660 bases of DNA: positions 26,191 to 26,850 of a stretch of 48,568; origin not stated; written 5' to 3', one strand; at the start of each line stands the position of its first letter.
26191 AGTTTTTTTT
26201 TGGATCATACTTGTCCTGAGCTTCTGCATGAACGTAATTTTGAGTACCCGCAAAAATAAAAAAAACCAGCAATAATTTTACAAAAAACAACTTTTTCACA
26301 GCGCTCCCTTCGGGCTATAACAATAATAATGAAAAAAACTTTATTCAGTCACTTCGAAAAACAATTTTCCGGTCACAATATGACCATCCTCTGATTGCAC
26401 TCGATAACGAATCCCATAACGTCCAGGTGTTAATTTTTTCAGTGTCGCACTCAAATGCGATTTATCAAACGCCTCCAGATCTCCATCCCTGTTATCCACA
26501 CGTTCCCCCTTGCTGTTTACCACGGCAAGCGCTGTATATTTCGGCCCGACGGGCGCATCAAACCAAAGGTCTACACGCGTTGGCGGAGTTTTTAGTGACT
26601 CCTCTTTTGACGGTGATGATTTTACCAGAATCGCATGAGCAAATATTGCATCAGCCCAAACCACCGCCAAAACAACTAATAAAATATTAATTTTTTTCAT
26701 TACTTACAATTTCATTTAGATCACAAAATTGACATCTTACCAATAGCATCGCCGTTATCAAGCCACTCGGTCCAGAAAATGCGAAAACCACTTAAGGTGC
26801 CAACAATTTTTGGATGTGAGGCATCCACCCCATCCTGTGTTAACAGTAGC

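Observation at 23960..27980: Uncharacterised four-gene envelope operon built around a His-brace CopC, without copD, next to pmoCAB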

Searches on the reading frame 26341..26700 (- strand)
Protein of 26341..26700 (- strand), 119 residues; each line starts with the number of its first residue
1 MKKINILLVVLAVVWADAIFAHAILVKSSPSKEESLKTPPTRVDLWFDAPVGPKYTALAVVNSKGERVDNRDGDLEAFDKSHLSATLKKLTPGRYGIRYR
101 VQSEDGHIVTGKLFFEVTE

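Call 5: search_protein_families(library=pfam, proteins=[window:26341-26700:-], max_evalue=0.1)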
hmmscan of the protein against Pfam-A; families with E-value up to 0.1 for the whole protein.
window:26341-26700:- (119 aa): 1 family
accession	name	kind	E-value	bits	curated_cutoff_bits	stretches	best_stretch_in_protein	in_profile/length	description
PF04234.18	CopC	-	6.4e-21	75.6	23.3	1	22-117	1-92/92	CopC domain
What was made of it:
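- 26341..26700 (-): CopC, single Cu(II)-site (C0-1) His-brace type. Pfam CopC 75.6 bits (call 5).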

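Call 6: search_protein_families(library=ncbifam, proteins=[window:26341-26700:-], max_evalue=0.1)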
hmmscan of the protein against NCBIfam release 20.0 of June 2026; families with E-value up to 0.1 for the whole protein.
window:26341-26700:- (119 aa): 3 families
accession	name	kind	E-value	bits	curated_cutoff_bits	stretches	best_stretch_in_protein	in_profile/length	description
NF033814.1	copper_CopC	equivalog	9e-16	58.2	95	1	13-117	2-106/107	copper homeostasis periplasmic binding protein CopC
NF007636.0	PRK10301.1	equivalog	2.7e-10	40.2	129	1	6-117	11-123/124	CopC domain-containing protein YobA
NF009690.0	PRK13211.1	equivalog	0.082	11.6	481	0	41-110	329-396/477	N-acetylglucosamine-binding protein GbpA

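Call 51: search_solved_structures(query=window:26341-26700:-, max_evalue=0.001, show_alignments=3)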
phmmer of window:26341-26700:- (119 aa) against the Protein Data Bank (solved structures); distinct sequences matched with E-value up to 0.001: 3.
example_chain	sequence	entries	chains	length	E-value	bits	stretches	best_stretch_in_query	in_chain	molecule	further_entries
9c14_A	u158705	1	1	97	1.3e-11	47.7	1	22-116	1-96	Copper transport protein YcnJ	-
5icu_A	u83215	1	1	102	6e-11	45.6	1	22-117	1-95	CopC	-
6nfq_A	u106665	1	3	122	0.00064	23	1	6-117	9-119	CopC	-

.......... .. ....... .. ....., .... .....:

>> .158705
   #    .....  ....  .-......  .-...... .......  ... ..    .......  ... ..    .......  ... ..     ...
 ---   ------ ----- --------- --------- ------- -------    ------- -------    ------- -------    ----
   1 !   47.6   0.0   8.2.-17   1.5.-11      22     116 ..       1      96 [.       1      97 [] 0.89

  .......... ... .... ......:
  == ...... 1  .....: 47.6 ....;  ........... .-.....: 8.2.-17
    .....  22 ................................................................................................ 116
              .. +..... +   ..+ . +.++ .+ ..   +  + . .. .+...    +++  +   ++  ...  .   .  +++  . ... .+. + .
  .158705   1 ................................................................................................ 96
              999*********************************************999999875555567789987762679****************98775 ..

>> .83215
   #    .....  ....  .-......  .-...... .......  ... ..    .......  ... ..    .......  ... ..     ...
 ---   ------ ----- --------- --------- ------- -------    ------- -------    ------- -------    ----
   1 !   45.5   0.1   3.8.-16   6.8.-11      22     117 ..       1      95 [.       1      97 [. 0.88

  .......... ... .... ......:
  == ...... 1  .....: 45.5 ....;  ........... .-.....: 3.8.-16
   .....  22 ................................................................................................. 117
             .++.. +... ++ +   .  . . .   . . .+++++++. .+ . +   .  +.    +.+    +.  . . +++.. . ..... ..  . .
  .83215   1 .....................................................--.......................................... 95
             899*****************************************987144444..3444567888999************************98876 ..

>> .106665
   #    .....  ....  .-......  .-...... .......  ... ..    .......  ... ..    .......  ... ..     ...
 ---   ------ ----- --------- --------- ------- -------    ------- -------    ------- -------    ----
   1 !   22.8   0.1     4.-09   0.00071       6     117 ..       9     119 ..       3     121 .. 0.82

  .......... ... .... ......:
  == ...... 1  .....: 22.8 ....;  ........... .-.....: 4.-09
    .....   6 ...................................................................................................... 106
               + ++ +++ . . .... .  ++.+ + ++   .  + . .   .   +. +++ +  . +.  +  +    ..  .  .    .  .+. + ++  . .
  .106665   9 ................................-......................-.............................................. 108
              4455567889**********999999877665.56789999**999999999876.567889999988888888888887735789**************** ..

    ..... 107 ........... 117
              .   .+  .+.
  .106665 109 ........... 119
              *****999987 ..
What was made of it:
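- Closest known: CopCD and YcnJ/YcnI copper import systems. Same: A His-brace, Cu(II)-only CopC whose best structural relatives are the CopC domain of YcnJ and the C0-1 CopC of OB3b (call 51).
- CopC is closest to the CopC domain of the importer YcnJ and to the C0-1 CopC of OB3b (call 51).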
